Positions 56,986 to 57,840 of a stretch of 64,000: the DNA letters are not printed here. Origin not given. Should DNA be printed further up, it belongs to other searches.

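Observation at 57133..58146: Response regulator with two RAM (Lrp/AsnC-type) small-molecule-binding domains and no DNA-binding output, immediately upstream of the bifurcating-type operon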

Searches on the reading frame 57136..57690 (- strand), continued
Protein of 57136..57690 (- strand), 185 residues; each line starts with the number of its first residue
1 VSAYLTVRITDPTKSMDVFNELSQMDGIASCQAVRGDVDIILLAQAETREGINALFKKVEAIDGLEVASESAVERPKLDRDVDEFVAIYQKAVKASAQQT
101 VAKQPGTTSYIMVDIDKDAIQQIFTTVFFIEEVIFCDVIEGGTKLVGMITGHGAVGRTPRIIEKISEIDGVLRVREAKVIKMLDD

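Call 31: fold_search(model_id=the predicted structure, library=pdb)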
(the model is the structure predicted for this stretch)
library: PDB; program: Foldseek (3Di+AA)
matches with E <= 10: 1275; with E <= 0.001: 2
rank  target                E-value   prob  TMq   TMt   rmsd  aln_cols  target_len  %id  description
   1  4ch7                  6.7e-06  1.00  0.64  0.41  11.2       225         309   14  Crystal structure of the siroheme decarboxylase NirDL (released 2014-07-30)
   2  4czc                  6.7e-06  1.00  0.61  0.39  11.7       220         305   14  Crystal structure of the siroheme decarboxylase NirDL in co-complex with iron-uroporphyrin III analogue (released 2014-07-30)
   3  8jdb                  2.9e-03  0.98  0.31  0.14  15.6       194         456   10  Crystal structure of H405A mLDHD in complex with D-2-hydroxyoctanoic acid (released 2023-10-18)
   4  9kdp_C                3.1e-03  0.99  0.46  0.40   7.9       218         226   10  Crystal structure of monooxygenase PenE (released 2025-07-09)
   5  5dii_D                4.1e-03  0.92  0.28  0.27  11.6       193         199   14  Structure of an engineered bacterial microcompartment shell protein binding a [4Fe-4S] cluster (released 2016-02-03)
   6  3nn3_A                4.3e-03  1.00  0.54  0.44   6.4       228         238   10  Structure of chlorite dismutase from Candidatus Nitrospira defluvii R173A mutant (released 2010-07-28)
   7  2rop_MODEL_1_A        4.3e-03  0.96  0.29  0.36  16.4       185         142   14  Solution structure of domains 3 and 4 of human ATP7B (released 2008-10-21)
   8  9kdp_B                4.9e-03  0.98  0.45  0.37   8.8       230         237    8  Crystal structure of monooxygenase PenE (released 2025-07-09)
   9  9nfa_B                4.9e-03  0.72  0.25  0.16  30.0       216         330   13  Cryo-EM structure of Ro60/La/minimal misfolded pre-5S rRNA complex with Fab, composite map (released 2026-02-04)
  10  6m35_A                5.2e-03  0.97  0.44  0.30  10.9       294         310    8  Crystal structure of sulfur oxygenase reductase from Sulfurisphaera tokodaii (released 2020-07-15)
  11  6u9d_D                5.2e-03  0.85  0.30  0.23  18.0       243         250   11  Saccharomyces cerevisiae acetohydroxyacid synthase (released 2020-07-15)
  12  8ukm_A                5.8e-03  0.89  0.30  0.30  11.9       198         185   11  T33-ml30 - Designed Tetrahedral Protein Cage Using Machine Learning Algorithms (released 2024-03-06)
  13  4m09_A                6.1e-03  1.00  0.55  0.45   5.8       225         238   10  Crystal Structure of Mutant Chlorite Dismutase from Candidatus Nitrospira defluvii W146Y R173Q (released 2014-01-15)
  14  5dih_F                6.1e-03  0.84  0.28  0.27  12.8       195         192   11  Structure of Haliangium ochraceum BMC-T HO-5812 (released 2016-02-03)
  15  9kdp_D                6.5e-03  0.99  0.48  0.42   8.6       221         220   10  Crystal structure of monooxygenase PenE (released 2025-07-09)
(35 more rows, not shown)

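Call 40: find_encoding_contigs(protein=P0136, flank=8000, max_places=1)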
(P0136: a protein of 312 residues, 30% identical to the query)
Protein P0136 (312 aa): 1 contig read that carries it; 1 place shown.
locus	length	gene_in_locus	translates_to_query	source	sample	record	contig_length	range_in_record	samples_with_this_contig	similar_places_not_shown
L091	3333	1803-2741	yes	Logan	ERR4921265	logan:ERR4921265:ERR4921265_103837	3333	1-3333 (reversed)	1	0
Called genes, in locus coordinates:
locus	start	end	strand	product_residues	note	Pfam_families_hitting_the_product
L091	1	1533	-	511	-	?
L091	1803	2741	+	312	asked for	PF00072:Response_reg, PF01037:AsnC_trans_reg (faint)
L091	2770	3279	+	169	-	PF01257:2Fe-2S_thioredx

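Call 52: find_related_loci(query=P0207, collection=metagenome_contigs, flank=6000)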
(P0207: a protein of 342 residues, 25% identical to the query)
Query P0207 (342 aa) in metagenome_contigs; peptide patterns used: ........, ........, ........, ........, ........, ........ (x = any residue, [..] = any of these).
73 stretches matched a pattern; 6 encode a relative of the query (tblastn E <= 1e-3); 6 distinct loci.
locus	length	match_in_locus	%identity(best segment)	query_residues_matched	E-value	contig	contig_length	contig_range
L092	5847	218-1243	100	1-342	0e+0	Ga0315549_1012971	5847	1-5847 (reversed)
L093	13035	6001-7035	86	1-342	0e+0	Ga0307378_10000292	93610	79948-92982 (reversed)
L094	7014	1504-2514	73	6-342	6e-163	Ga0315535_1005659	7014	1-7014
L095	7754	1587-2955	68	2-335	5e-69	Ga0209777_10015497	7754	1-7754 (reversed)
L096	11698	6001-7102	66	8-339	4e-90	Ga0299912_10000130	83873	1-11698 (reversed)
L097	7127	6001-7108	67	2-335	3e-91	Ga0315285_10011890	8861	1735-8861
